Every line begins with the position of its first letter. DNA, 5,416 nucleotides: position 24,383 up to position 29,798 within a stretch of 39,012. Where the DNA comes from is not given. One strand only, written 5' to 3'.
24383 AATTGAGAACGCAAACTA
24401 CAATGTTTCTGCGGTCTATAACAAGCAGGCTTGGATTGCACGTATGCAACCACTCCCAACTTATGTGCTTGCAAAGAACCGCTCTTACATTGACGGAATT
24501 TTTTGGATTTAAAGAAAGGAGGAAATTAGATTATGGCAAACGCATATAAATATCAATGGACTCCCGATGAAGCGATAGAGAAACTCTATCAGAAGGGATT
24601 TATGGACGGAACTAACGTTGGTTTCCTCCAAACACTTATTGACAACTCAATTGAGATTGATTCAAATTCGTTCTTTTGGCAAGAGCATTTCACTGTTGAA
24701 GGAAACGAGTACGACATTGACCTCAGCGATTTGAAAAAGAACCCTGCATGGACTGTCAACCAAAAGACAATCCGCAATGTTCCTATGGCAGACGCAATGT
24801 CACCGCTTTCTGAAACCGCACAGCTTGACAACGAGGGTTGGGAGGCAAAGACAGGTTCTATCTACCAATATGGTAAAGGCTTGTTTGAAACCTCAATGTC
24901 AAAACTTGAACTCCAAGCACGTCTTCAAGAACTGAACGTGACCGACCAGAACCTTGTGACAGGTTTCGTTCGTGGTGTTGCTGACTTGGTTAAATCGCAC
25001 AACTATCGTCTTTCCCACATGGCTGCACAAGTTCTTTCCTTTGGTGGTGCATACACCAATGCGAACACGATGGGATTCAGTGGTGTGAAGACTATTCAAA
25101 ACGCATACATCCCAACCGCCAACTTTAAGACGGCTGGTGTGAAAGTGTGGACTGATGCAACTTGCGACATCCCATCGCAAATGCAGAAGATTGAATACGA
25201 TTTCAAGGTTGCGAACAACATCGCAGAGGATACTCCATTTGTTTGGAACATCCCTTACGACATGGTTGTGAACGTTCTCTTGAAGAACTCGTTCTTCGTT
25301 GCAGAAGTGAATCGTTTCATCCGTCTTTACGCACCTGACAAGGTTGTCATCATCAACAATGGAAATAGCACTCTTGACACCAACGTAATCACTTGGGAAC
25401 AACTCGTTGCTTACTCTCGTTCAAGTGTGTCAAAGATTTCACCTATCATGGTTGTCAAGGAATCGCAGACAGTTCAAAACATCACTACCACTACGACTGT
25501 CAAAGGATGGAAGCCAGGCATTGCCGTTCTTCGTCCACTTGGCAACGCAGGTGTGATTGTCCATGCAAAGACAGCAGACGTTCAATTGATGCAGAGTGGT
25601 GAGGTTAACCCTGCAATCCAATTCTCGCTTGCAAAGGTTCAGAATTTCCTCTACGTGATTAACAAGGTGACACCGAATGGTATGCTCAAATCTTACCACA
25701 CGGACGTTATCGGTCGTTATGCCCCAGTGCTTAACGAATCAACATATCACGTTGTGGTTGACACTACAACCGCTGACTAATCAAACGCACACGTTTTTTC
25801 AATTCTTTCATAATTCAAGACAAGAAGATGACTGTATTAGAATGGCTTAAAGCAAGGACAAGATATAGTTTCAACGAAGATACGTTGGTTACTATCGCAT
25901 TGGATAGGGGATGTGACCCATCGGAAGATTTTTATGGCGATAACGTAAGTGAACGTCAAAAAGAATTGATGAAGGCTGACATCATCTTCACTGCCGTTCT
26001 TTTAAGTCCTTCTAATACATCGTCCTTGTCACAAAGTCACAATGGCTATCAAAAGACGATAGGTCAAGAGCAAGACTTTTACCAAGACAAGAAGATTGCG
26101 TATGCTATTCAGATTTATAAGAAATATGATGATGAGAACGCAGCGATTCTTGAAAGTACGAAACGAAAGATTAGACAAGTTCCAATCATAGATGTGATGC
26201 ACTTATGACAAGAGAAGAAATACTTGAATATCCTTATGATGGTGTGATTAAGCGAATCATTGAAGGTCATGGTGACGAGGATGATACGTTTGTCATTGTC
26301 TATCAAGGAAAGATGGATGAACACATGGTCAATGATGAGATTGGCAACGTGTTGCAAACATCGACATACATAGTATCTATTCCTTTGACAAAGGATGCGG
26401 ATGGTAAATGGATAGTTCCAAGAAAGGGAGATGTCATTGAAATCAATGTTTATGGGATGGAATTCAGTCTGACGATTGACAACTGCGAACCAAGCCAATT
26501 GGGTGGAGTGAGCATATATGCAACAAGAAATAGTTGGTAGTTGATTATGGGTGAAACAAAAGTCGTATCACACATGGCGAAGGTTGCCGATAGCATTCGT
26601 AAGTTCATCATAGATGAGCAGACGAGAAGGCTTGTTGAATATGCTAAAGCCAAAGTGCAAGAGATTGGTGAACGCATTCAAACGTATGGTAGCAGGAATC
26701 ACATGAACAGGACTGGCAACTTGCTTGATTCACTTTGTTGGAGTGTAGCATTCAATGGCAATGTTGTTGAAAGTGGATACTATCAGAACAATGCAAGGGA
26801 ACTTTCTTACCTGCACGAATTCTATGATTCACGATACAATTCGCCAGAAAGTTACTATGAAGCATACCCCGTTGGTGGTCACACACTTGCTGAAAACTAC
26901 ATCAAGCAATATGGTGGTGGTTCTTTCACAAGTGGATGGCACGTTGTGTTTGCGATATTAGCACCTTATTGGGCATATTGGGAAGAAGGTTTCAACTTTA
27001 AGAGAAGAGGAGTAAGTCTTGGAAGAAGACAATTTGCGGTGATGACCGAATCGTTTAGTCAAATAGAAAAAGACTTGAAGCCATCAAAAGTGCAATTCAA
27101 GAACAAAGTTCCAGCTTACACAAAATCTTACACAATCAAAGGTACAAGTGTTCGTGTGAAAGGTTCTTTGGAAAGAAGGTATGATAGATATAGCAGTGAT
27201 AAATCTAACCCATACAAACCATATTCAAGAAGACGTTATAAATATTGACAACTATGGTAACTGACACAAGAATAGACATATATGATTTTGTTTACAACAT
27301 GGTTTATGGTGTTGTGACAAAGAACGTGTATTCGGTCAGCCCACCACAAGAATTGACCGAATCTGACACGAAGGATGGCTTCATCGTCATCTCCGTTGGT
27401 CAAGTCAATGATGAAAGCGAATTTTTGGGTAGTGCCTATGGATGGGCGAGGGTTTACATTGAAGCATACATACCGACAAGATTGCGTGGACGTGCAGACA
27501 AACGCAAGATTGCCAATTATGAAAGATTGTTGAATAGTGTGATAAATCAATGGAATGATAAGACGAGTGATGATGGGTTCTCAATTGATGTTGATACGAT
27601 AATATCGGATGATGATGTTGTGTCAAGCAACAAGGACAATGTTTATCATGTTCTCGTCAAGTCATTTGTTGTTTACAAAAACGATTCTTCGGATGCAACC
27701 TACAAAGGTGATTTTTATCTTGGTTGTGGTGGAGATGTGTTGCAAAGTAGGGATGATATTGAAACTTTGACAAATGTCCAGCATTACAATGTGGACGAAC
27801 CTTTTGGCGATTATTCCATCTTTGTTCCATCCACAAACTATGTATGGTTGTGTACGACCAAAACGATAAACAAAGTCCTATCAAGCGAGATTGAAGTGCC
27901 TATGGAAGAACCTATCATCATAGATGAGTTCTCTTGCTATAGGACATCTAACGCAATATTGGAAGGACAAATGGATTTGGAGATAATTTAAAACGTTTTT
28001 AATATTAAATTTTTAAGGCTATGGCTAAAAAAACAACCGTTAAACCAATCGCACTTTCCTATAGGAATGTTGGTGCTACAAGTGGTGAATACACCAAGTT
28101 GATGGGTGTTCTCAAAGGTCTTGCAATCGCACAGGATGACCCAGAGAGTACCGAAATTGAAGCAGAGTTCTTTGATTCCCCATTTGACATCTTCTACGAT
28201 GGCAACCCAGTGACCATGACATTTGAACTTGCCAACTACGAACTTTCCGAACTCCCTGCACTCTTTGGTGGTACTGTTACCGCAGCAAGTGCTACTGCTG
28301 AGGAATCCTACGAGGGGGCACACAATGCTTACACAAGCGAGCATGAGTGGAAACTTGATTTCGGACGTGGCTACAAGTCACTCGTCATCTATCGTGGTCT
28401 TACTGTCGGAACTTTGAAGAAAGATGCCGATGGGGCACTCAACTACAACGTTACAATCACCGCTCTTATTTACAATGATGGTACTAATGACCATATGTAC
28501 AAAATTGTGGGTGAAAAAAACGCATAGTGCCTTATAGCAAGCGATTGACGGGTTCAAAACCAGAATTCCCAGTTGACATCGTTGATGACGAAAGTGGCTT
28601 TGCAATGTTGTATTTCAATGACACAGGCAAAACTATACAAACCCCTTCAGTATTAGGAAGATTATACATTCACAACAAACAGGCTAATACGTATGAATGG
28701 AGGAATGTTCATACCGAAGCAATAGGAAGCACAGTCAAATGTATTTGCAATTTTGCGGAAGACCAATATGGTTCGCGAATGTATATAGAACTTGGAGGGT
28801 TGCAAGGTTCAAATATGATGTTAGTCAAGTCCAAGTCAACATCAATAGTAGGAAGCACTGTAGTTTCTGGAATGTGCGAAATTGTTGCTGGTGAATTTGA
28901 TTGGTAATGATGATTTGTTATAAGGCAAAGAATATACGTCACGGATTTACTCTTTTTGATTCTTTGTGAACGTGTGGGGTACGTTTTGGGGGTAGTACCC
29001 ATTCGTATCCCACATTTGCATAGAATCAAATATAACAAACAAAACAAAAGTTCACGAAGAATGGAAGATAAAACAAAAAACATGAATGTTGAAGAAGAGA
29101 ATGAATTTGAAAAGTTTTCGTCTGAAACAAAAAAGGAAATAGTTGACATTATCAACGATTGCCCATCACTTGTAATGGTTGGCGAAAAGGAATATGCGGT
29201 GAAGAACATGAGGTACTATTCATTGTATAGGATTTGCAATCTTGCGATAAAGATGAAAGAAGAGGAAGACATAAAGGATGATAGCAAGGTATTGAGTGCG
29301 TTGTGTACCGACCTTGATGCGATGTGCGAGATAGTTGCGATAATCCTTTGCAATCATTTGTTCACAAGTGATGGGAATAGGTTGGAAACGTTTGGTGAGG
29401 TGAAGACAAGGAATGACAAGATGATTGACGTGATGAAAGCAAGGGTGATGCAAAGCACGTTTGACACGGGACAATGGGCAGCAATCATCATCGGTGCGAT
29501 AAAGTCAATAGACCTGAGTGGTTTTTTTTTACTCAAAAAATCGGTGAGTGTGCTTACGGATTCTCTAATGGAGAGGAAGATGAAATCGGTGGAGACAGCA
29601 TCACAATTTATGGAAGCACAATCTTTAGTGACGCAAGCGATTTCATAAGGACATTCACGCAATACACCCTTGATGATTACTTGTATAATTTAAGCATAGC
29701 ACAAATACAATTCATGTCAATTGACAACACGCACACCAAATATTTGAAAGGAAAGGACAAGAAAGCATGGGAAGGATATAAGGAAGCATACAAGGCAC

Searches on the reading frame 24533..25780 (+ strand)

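Call 13: search_protein_families(library=phrogs, proteins=[window:24533-25780:+], max_evalue=0.001)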
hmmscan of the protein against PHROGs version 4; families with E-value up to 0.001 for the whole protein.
window:24533-25780:+ (415 aa): 1 family
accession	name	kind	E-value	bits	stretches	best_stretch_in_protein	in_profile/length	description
phrog_29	-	head and packaging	6.7e-07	29.8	1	79-213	68-198/439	major head protein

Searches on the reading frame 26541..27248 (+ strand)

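Call 13: search_protein_families(library=phrogs, proteins=[window:26541-27248:+], max_evalue=0.001)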
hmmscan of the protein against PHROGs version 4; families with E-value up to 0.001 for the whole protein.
window:26541-27248:+ (235 aa): 1 family
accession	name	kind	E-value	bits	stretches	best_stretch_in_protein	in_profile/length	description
phrog_5377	-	unknown function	9.1e-05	23.5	1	24-85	16-82/147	-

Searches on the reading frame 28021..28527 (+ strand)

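Call 13: search_protein_families(library=phrogs, proteins=[window:28021-28527:+], max_evalue=0.001)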
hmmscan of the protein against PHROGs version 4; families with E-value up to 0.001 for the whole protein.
window:28021-28527:+ (168 aa): 1 family
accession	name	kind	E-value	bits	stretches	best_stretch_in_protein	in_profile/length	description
phrog_6767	-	unknown function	3e-13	50.8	1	34-119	40-122/169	-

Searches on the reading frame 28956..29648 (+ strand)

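Call 13: search_protein_families(library=phrogs, proteins=[window:28956-29648:+], max_evalue=0.001)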
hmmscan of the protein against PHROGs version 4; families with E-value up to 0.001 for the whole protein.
window:28956-29648:+ (230 aa): 1 family
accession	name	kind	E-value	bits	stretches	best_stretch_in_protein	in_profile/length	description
phrog_12247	-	unknown function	4.2e-09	37.4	1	60-197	10-143/162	-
